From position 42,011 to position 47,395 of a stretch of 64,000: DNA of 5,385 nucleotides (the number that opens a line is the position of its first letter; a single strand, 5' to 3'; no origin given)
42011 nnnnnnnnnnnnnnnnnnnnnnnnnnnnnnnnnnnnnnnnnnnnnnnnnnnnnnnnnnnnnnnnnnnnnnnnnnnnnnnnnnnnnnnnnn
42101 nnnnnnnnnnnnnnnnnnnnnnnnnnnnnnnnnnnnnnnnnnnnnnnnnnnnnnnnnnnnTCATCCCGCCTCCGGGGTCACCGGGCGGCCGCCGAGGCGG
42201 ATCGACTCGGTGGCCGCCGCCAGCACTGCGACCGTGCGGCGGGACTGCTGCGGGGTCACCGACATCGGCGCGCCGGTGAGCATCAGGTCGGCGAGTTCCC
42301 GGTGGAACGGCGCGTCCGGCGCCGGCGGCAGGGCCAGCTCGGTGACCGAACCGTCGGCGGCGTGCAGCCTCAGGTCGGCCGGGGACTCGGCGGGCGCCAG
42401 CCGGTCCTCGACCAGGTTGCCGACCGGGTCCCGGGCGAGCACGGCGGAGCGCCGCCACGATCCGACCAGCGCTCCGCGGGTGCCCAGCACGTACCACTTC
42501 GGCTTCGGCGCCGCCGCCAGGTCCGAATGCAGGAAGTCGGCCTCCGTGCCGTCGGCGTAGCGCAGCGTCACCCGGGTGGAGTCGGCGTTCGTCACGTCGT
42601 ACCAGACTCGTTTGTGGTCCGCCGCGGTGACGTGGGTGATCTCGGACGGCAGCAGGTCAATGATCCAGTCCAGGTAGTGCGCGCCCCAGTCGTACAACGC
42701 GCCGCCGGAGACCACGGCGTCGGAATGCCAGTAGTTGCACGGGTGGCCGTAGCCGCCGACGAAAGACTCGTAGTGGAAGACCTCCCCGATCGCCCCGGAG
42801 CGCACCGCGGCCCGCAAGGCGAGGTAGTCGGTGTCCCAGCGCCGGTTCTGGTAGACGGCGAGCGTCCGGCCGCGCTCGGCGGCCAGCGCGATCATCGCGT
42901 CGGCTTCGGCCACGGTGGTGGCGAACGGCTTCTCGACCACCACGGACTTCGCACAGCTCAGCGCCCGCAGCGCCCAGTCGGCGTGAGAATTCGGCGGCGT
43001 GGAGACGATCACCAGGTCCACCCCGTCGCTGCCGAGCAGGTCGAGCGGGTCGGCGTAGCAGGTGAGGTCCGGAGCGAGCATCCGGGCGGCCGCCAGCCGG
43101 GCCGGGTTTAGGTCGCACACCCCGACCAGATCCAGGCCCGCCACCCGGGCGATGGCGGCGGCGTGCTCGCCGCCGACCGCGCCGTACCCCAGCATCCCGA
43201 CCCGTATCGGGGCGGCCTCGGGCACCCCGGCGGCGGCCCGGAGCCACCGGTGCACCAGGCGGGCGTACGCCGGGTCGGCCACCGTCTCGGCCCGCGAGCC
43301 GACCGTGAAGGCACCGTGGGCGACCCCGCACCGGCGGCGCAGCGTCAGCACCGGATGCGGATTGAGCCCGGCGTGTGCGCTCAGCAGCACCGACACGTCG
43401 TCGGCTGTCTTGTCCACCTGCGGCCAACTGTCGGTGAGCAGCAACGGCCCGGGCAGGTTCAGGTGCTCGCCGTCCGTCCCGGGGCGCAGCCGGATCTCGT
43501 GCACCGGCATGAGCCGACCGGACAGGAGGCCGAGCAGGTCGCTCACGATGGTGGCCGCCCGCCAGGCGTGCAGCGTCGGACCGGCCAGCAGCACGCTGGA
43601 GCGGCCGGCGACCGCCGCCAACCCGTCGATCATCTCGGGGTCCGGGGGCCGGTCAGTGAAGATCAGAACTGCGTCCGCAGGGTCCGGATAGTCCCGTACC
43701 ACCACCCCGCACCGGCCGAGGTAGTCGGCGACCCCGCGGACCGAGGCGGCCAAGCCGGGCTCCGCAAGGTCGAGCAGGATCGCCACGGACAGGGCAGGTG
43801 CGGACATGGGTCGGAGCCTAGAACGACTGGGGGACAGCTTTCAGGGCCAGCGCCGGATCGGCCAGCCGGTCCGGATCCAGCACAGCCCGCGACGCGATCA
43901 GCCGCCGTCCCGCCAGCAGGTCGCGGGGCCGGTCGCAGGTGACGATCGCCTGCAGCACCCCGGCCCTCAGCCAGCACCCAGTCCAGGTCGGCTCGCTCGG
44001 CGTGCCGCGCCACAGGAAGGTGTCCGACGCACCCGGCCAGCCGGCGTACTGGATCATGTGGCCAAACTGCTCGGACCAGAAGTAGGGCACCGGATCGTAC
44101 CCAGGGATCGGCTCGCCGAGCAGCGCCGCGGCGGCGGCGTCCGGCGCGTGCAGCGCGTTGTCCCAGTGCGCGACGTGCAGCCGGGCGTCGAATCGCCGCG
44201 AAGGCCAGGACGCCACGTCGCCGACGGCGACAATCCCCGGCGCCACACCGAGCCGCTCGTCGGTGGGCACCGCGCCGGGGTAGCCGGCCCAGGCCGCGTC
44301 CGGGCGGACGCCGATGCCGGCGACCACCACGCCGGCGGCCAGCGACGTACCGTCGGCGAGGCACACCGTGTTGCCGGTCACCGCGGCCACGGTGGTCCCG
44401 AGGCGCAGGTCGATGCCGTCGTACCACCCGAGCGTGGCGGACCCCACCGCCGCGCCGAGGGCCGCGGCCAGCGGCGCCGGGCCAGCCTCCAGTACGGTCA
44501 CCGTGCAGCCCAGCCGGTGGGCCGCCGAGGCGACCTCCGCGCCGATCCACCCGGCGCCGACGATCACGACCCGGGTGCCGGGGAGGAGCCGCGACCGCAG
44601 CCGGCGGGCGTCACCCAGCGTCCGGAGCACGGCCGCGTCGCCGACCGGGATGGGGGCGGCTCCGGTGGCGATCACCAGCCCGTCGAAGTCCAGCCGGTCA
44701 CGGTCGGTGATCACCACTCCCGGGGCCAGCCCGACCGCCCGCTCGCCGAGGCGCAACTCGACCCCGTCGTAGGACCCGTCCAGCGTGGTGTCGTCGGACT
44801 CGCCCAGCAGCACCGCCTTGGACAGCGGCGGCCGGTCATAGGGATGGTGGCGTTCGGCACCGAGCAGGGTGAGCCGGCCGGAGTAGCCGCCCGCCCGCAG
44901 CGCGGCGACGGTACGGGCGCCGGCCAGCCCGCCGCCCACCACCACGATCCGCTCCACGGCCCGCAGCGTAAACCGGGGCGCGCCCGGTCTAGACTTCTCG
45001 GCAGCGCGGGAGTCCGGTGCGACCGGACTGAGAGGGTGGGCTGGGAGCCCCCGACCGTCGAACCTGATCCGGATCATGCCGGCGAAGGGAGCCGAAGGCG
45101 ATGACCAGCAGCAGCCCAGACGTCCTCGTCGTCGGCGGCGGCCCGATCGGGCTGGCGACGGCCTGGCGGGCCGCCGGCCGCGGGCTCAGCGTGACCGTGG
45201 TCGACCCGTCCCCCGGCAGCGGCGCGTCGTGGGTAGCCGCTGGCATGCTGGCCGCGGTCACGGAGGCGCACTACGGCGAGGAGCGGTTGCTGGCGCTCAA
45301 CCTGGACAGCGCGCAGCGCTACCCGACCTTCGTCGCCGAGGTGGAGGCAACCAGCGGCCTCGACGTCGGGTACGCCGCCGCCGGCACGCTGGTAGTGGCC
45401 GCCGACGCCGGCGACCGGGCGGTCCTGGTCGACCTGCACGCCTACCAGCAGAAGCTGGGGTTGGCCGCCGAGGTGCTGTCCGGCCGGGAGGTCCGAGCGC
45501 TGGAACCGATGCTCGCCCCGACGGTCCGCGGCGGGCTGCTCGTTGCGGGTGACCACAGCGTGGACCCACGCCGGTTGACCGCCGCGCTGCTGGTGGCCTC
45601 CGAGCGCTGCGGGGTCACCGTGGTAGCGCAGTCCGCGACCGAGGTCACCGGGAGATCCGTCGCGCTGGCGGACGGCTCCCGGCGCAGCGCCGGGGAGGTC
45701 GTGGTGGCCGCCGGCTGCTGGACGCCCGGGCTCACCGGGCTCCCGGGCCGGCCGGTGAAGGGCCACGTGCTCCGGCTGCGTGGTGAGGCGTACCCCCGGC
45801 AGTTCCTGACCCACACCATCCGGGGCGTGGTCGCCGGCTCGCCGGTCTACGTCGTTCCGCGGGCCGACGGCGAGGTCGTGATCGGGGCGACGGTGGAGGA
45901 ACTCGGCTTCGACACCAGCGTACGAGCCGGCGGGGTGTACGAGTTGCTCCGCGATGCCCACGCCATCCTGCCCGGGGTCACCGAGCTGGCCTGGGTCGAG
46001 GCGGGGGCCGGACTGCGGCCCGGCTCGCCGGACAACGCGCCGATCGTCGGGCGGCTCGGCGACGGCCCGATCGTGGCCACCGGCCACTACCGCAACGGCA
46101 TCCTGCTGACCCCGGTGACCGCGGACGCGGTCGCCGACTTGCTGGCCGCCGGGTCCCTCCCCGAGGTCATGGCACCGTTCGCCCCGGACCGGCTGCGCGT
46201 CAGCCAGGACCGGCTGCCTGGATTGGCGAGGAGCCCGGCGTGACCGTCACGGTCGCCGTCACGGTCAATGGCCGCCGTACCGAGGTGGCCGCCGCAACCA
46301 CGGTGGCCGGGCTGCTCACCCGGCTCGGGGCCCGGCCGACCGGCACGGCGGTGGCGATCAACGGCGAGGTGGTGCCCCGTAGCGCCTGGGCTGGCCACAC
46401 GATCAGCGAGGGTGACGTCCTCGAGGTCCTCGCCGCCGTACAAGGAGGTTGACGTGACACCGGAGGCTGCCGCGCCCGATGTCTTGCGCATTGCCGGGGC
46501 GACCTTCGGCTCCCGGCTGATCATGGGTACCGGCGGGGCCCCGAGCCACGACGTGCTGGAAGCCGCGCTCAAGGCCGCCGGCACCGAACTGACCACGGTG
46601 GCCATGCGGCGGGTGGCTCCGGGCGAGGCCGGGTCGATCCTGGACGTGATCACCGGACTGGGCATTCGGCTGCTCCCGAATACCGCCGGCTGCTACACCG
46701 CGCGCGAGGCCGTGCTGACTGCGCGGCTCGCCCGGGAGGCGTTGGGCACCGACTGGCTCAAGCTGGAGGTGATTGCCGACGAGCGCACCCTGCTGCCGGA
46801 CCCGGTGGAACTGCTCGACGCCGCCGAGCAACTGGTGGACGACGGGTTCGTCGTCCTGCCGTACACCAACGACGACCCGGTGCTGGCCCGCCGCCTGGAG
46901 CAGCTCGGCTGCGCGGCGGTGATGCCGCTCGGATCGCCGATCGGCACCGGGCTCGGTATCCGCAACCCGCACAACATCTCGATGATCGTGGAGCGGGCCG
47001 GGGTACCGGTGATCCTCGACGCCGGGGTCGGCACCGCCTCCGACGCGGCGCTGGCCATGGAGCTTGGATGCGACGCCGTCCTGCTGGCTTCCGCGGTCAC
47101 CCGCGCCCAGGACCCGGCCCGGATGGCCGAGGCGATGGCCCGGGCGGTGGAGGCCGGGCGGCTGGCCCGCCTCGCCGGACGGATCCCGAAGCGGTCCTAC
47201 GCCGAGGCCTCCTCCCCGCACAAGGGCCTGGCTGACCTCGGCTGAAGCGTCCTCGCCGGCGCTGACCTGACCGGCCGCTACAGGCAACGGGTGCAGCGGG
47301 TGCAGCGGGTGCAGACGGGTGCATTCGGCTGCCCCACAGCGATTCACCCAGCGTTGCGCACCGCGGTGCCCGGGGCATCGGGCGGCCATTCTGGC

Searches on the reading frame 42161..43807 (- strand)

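Call 15: search_protein_families(library=pfam, proteins=[window:42161-43807:-], max_evalue=0.001)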
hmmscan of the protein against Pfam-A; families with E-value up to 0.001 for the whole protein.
window:42161-43807:- (548 aa): 4 families
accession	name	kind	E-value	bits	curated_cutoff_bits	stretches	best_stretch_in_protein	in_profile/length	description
PF01408.29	GFO_IDH_MocA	-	2.9e-24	86.5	24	1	201-319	1-119/120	Oxidoreductase family, NAD-binding Rossmann fold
PF22725.1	GFO_IDH_MocA_C3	-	1.1e-20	74.4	27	1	328-447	1-123/124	GFO/IDH/MocA C-terminal domain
PF02894.22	GFO_IDH_MocA_C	-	1.8e-12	47.9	22.9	1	333-540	2-214/218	Oxidoreductase family, C-terminal alpha/beta domain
PF03447.22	NAD_binding_3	-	2.8e-05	25.3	24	1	207-317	1-114/116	Homoserine dehydrogenase, NAD binding domain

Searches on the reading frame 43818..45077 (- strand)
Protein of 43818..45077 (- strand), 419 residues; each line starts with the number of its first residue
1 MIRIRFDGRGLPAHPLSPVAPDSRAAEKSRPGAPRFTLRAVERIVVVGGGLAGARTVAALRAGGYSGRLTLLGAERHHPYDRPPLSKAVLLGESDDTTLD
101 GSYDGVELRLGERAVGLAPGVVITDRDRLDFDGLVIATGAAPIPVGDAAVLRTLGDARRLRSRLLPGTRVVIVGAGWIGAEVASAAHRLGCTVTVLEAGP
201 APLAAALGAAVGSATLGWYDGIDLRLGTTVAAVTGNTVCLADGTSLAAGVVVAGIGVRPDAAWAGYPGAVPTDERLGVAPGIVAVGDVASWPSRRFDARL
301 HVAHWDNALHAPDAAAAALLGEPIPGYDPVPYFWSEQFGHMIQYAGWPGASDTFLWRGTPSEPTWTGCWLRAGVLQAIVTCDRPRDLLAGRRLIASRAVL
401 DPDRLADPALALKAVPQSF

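Call 15: search_protein_families(library=pfam, proteins=[window:43818-45077:-], max_evalue=0.001)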
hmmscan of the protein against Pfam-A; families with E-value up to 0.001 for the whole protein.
window:43818-45077:- (419 aa): 4 families
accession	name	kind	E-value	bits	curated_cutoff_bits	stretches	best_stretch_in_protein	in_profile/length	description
PF07992.20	Pyr_redox_2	-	2e-42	146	26.1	1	43-308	2-287/291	Pyridine nucleotide-disulphide oxidoreductase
PF14759.12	Reductase_C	-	2.8e-23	82.6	25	1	332-414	1-83/85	Reductase C-terminal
PF00070.33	Pyr_redox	-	1.6e-12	48.2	22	1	169-237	1-70/82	Pyridine nucleotide-disulphide oxidoreductase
PF02826.25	2-Hacid_dh_C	-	0.00042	20.2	25.1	1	158-198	27-67/178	D-isomer specific 2-hydroxyacid dehydrogenase, NAD binding domain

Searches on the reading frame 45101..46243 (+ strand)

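Call 15: search_protein_families(library=pfam, proteins=[window:45101-46243:+], max_evalue=0.001)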
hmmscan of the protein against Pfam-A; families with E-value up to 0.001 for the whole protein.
window:45101-46243:+ (380 aa): 6 families
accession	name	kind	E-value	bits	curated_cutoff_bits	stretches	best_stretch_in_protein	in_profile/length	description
PF01266.30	DAO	-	1.3e-63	216.1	27.9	1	7-347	1-353/353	FAD dependent oxidoreductase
PF00890.30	FAD_binding_2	-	3.8e-06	26.8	20.4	1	7-59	1-55/414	FAD binding domain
PF13450.12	NAD_binding_8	-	1.2e-05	25.9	21.9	1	10-42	1-33/68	NAD(P)-binding Rossmann-like domain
PF07992.20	Pyr_redox_2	-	1.4e-05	25.1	26.1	1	7-217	2-119/291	Pyridine nucleotide-disulphide oxidoreductase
PF12831.13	FAD_oxidored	-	0.0002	21.2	27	1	7-52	1-46/416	FAD dependent oxidoreductase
PF05834.18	Lycopene_cycl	-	0.00099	18.7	23.4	1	7-40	1-36/380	Lycopene cyclase protein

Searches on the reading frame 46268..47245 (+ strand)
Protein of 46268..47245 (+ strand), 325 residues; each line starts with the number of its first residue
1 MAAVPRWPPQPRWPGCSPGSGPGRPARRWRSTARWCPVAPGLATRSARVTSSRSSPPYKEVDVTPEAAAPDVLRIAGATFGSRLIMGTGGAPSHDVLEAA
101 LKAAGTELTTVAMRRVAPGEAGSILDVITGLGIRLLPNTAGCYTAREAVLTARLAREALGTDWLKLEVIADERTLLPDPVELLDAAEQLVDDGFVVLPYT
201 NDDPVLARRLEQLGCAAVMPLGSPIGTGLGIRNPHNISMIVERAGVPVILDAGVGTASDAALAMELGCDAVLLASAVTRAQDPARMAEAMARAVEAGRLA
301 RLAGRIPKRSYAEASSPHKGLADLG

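Call 15: search_protein_families(library=pfam, proteins=[window:46268-47245:+], max_evalue=0.001)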
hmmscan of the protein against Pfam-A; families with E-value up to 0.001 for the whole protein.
window:46268-47245:+ (325 aa): 1 family
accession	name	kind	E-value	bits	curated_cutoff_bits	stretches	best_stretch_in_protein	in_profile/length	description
PF05690.20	ThiG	-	3.1e-110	367.8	23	1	75-317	2-247/247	Thiazole biosynthesis protein ThiG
